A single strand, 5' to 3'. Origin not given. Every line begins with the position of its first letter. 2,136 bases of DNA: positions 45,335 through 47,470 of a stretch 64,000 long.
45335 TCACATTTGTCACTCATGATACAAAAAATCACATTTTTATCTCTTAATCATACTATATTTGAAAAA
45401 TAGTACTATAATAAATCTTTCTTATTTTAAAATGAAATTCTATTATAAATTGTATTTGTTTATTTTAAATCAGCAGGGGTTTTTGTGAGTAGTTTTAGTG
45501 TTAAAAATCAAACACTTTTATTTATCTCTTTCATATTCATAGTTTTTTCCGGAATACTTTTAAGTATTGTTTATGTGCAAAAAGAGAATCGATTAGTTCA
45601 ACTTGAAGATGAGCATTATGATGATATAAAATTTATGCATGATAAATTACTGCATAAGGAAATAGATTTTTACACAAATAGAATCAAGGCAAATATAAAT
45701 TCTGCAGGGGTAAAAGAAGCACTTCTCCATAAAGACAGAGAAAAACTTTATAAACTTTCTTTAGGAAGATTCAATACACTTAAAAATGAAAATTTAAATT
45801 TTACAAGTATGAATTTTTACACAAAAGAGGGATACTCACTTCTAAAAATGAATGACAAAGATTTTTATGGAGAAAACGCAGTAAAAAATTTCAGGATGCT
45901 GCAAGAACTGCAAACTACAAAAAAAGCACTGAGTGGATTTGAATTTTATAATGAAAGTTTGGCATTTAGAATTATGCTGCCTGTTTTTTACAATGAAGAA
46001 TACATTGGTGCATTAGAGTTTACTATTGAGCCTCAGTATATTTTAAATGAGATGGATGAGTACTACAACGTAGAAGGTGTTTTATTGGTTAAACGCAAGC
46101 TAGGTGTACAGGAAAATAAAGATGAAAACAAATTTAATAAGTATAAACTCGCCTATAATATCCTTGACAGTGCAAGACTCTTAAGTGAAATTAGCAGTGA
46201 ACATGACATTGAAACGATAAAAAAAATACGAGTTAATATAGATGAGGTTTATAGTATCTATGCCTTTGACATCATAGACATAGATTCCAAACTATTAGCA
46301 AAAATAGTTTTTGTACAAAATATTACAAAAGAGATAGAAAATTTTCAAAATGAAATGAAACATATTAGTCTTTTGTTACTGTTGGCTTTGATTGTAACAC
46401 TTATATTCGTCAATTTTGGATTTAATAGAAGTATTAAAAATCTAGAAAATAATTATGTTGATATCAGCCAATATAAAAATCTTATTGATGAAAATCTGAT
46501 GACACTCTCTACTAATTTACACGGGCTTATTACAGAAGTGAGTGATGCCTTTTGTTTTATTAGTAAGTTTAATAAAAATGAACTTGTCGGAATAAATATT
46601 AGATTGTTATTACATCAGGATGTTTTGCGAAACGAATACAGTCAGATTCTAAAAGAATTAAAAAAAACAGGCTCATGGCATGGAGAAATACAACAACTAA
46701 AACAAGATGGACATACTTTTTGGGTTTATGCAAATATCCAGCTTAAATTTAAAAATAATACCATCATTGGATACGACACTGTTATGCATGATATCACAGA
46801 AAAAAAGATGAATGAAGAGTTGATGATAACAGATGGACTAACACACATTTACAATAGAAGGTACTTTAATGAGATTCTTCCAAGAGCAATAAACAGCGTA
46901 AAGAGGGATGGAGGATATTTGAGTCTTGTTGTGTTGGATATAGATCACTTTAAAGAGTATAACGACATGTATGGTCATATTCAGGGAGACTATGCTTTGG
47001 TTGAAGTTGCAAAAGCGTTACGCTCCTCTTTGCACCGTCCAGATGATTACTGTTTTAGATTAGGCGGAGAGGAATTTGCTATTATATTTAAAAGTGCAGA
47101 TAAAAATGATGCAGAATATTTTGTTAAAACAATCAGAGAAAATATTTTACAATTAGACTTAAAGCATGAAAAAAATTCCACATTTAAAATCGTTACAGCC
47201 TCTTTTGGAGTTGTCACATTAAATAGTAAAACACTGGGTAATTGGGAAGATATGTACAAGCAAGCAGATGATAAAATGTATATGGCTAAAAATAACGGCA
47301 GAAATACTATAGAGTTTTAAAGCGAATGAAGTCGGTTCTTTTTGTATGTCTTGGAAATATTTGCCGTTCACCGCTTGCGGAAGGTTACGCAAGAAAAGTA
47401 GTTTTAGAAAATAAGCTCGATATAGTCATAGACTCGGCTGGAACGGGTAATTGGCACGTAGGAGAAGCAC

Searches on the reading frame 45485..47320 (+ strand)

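Call 24: search_protein_families(library=pfam, proteins=[window:45485-47320:+], max_evalue=0.001)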
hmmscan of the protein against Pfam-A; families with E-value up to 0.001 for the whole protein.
window:45485-47320:+ (611 aa): 5 families
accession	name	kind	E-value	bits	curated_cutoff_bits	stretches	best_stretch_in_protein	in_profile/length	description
PF00990.26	GGDEF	-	1.7e-43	148.6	23.8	1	448-607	2-160/161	Diguanylate cyclase, GGDEF domain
PF14827.12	dCache_3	-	4.9e-18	66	25.7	1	54-284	17-239/239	Double sensory domain of two-component sensor kinase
PF13426.13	PAS_9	-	1.1e-10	42.1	27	1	340-439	5-103/103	PAS domain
PF00989.32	PAS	-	1.8e-05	25.1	22.6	1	340-437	14-113/113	PAS fold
PF08447.18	PAS_3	-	7e-05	23.5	25.6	1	350-425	2-80/89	PAS fold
